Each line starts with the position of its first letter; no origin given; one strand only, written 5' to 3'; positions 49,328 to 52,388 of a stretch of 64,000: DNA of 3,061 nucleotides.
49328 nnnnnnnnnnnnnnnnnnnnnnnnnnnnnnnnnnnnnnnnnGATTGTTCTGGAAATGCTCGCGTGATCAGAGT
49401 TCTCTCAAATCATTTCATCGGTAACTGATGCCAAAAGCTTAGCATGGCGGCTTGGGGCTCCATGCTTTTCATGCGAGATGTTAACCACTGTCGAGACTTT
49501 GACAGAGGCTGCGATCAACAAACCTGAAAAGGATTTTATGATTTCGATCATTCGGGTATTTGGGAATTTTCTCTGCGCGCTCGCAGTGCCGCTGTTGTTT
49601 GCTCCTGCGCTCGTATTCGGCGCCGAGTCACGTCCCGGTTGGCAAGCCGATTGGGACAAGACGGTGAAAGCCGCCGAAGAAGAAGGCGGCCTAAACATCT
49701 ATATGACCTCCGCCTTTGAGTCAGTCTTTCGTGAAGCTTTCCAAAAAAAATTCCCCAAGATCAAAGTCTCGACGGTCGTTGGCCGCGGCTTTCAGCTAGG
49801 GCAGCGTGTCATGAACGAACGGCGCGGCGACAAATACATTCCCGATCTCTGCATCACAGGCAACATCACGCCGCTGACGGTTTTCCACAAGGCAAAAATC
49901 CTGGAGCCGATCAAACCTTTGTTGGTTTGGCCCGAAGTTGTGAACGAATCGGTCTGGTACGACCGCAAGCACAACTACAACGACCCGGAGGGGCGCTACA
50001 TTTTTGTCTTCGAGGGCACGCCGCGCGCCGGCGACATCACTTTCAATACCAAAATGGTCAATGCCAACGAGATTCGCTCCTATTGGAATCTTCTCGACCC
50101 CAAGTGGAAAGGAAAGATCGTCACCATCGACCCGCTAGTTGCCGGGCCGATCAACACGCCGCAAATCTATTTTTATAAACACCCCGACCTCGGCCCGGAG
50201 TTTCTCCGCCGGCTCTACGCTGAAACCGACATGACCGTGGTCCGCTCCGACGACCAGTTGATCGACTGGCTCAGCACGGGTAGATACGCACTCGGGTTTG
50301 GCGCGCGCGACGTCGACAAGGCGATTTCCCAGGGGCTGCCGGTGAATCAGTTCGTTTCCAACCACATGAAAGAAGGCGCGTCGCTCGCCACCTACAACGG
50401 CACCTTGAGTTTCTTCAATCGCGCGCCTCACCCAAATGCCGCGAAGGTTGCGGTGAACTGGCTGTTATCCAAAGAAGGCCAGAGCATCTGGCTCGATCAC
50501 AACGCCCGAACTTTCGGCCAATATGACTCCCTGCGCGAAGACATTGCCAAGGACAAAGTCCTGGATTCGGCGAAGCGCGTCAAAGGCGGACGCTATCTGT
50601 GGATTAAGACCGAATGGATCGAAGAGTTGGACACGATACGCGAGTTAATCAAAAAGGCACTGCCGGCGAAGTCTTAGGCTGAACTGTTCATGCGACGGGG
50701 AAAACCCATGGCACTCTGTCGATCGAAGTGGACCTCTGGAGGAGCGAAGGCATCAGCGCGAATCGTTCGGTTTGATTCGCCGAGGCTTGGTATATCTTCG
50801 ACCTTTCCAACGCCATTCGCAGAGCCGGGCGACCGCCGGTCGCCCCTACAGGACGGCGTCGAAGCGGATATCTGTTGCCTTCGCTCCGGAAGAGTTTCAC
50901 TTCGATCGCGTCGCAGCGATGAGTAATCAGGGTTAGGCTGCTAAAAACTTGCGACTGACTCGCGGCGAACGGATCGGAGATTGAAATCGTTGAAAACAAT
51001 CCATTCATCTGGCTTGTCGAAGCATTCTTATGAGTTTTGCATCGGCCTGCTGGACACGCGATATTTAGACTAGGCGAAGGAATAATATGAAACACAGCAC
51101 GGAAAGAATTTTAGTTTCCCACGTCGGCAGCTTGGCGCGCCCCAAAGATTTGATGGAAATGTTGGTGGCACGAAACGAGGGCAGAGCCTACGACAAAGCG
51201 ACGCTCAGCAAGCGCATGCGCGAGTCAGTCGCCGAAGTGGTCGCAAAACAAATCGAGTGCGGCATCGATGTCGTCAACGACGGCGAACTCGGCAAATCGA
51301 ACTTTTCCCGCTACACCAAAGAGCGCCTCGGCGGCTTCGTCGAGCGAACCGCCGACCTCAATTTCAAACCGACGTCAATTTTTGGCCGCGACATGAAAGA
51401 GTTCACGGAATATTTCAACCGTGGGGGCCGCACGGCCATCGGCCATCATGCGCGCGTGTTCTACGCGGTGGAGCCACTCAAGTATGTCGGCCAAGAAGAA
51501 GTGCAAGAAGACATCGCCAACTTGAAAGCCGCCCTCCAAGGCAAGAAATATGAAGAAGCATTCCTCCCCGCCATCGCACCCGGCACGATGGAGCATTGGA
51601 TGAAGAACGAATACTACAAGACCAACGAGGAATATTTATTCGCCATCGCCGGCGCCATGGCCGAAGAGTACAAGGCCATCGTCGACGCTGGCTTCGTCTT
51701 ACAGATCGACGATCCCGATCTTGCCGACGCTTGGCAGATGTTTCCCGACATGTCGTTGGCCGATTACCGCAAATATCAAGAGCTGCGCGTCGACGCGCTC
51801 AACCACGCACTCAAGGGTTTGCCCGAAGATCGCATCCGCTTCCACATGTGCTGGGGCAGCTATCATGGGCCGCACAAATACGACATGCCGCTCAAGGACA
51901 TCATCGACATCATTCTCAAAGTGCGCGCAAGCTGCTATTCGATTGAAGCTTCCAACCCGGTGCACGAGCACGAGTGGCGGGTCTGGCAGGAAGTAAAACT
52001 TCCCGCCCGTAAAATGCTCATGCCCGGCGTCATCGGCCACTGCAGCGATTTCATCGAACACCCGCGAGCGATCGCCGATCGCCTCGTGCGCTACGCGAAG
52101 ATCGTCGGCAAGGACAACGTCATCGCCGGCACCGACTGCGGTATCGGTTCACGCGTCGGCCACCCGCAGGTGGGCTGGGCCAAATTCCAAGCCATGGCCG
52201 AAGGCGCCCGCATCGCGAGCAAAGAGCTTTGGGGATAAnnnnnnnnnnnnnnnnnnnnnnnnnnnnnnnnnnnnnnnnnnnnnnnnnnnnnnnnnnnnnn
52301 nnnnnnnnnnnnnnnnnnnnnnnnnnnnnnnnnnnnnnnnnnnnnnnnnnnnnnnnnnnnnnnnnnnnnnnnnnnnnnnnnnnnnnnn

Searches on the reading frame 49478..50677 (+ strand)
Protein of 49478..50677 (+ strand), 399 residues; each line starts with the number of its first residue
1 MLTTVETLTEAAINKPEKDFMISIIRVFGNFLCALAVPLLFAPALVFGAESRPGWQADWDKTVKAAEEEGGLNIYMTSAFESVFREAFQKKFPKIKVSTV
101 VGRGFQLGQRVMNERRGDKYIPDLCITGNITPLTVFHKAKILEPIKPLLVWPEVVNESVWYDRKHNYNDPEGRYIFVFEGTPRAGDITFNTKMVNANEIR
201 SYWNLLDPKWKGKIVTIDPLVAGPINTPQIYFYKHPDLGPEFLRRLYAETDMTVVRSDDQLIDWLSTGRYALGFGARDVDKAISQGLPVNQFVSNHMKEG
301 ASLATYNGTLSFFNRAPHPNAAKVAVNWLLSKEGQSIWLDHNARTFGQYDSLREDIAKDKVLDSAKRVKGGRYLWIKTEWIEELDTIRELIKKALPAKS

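Call 9: search_protein_families(library=pfam, proteins=[window:49478-50677:+])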
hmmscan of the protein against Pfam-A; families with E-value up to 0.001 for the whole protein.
window:49478-50677:+ (399 aa): 3 families
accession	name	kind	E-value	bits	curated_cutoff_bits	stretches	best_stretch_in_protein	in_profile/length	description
PF13343.11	SBP_bac_6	-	1.8e-06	28.1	24.6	1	122-342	4-215/245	Bacterial extracellular solute-binding protein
PF01547.30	SBP_bac_1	-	2.2e-06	28.3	26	0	253-335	213-306/307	Bacterial extracellular solute-binding protein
PF13531.11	SBP_bac_11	-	6.1e-05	23.3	25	1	87-340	19-223/227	Bacterial extracellular solute-binding protein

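Call 13: find_encoding_contigs(protein=window:49478-50677:+, flank=10000, max_places=4)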
Protein window:49478-50677:+ (399 aa): 5 contigs read that carry it; 4 places shown.
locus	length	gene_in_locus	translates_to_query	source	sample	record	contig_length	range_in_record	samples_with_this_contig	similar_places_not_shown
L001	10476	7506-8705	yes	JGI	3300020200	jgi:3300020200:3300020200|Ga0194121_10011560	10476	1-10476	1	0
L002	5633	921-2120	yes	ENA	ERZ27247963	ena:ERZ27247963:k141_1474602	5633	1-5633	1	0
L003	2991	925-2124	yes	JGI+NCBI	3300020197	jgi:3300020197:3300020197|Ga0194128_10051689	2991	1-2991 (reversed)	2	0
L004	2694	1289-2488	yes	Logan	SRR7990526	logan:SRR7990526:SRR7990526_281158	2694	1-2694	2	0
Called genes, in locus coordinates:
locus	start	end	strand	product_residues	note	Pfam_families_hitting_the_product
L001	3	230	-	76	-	?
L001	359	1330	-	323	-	PF00389:2-Hacid_dh, PF02826:2-Hacid_dh_C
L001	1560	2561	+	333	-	PF13379:NMT1_2 (faint), PF09084:NMT1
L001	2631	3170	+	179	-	PF02627:CMD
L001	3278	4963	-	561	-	PF07969:Amidohydro_3, PF01979:Amidohydro_1 (weak)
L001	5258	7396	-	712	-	PF05157:MshEN, PF00437:T2SSE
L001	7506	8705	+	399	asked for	PF01547:SBP_bac_1 (faint), PF13343:SBP_bac_6 (weak)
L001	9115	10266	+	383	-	PF01717:Meth_synt_2 (weak)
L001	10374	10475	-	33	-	?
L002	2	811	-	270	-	?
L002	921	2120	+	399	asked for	PF01547:SBP_bac_1 (faint), PF13343:SBP_bac_6 (weak)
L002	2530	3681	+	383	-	PF01717:Meth_synt_2 (weak)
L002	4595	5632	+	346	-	?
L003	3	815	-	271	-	?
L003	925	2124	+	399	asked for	PF01547:SBP_bac_1 (faint), PF13343:SBP_bac_6 (weak)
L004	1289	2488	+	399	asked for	PF01547:SBP_bac_1 (faint), PF13343:SBP_bac_6 (weak)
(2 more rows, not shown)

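Call 31: find_homologous_proteins(query=window:49478-50677:+, max_evalue=1e-30)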
Query window:49478-50677:+ (399 aa): 3215 proteins with E <= 1e-30 among 8000 candidates; the best 120 are listed.
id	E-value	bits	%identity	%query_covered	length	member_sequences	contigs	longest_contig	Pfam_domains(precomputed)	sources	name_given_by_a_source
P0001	1.0e-213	727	83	92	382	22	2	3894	PF13531.12,PF01547.31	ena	-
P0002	1.5e-205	701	81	89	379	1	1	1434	PF13531.12,PF01547.31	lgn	-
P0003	7.3e-204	695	80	92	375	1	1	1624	PF01547.31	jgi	-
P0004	1.1e-203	695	78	92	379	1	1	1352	PF13531.12,PF01547.31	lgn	-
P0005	9.8e-203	691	76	95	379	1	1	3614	PF13531.12,PF01547.31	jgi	jgi:iron(III) transport system substrate-binding protein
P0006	4.5e-202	689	78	92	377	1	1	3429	PF01547.31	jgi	jgi:ABC-type Fe3+ transport system substrate-binding protein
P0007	6.4e-202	689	79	91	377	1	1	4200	PF01547.31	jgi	jgi:ABC-type Fe3+ transport system substrate-binding protein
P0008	9.5e-202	688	81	88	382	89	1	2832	PF01547.31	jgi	jgi:iron(III) transport system substrate-binding protein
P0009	7.6e-201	685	76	93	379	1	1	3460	PF13531.12,PF01547.31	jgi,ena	-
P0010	2.6e-200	683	80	85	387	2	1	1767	PF13531.12,PF01547.31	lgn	-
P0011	6.4e-200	682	80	85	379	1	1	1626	PF13531.12,PF01547.31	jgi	jgi:ABC-type Fe3+ transport system substrate-binding protein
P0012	3.0e-199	680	76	93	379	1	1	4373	PF01547.31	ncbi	-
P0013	1.1e-198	678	76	93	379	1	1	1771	PF01547.31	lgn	-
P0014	4.2e-198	676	80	85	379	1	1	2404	PF01547.31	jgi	jgi:ABC-type Fe3+ transport system substrate-binding protein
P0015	5.5e-198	676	87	81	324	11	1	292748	PF13531.12,PF01547.31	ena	-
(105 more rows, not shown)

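Call 32: find_encoding_contigs(protein=P0015, flank=10000, max_places=3)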
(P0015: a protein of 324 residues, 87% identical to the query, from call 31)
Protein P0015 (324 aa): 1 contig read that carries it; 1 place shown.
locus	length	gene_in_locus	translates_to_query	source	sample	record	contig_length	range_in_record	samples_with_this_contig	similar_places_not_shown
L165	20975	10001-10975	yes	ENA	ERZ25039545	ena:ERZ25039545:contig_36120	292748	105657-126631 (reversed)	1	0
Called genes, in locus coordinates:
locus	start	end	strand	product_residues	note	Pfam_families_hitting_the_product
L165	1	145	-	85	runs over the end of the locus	PF20008:DUF6429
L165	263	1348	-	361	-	PF04909:Amidohydro_2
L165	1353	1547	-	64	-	-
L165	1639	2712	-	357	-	PF01547:SBP_bac_1, PF13531:SBP_bac_11, PF13343:SBP_bac_6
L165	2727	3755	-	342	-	PF03401:TctC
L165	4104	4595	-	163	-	PF07883:Cupin_2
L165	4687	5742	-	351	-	PF04909:Amidohydro_2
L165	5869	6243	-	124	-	-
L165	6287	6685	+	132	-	-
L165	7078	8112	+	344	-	PF00296:Bac_luciferase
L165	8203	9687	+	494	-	PF01916:DS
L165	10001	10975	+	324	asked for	PF01547:SBP_bac_1 (weak), PF13531:SBP_bac_11 (faint)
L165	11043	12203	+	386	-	PF01717:Meth_synt_2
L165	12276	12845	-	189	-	-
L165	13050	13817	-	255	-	PF01494:FAD_binding_3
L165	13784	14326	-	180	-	-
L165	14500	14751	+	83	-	PF04014:MazE_antitoxin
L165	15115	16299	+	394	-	PF01381:HTH_3, PF06114:Peptidase_M78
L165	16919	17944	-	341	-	PF00389:2-Hacid_dh, PF02826:2-Hacid_dh_C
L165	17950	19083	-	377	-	PF04909:Amidohydro_2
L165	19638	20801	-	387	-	PF12006:DUF3500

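Call 33: find_encoding_contigs(protein=P0001, flank=4000, max_places=3)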
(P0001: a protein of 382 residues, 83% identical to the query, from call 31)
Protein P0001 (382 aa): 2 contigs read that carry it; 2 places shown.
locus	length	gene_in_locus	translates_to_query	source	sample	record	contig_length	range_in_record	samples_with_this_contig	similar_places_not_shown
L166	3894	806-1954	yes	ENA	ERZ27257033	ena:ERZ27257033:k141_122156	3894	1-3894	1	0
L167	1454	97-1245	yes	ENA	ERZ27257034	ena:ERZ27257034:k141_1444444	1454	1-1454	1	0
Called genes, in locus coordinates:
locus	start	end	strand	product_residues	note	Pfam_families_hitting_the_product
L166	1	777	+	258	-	?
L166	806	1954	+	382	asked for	PF01547:SBP_bac_1, PF13531:SBP_bac_11 (faint)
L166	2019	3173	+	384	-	PF01717:Meth_synt_2 (weak)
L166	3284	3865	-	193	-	-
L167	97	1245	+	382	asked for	PF01547:SBP_bac_1, PF13531:SBP_bac_11 (faint)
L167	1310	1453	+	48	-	?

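Call 47: list_cluster_members(proteins=[window:49478-50677:+, window:29408-30460:+, window:38597-40309:+, window:40775-42202:-])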
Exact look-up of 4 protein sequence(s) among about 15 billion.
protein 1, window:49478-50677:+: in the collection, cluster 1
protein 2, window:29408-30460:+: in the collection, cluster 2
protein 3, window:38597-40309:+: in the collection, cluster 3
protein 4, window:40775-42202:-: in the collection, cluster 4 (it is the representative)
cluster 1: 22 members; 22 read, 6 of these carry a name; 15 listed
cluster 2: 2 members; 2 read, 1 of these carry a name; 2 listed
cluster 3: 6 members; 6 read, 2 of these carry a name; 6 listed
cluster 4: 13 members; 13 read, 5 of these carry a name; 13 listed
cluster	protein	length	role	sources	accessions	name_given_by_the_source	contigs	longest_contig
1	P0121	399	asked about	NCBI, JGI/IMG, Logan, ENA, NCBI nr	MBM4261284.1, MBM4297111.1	MAG: hypothetical protein FJ143_05165 [Deltaproteobacteria bacterium] | hypothetical protein [Deltaproteobacteria bacterium]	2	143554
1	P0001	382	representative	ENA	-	-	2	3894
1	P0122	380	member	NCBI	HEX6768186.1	MAG TPA: extracellular solute-binding protein [Candidatus Binatia bacterium]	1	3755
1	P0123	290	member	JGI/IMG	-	ABC-type Fe3+ transport system substrate-binding protein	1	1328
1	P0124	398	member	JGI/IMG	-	ABC-type Fe3+ transport system substrate-binding protein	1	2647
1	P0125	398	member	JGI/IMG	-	ABC-type Fe3+ transport system substrate-binding protein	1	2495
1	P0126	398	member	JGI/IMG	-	ABC-type Fe3+ transport system substrate-binding protein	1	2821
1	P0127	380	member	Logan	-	-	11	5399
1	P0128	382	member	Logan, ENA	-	-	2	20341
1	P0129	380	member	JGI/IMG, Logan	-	-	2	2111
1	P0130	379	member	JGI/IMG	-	-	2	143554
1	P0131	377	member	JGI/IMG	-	-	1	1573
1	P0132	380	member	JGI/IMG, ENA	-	-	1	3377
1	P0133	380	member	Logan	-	-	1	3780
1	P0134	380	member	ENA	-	-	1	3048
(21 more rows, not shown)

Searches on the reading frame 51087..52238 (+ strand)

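Call 9: search_protein_families(library=pfam, proteins=[window:51087-52238:+])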
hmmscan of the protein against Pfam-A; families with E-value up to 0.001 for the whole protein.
window:51087-52238:+ (383 aa): 1 family
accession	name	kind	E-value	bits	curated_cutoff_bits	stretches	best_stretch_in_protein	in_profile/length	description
PF01717.24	Meth_synt_2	-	5.5e-14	52.6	21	2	167-357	132-307/324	Cobalamin-independent synthase, Catalytic domain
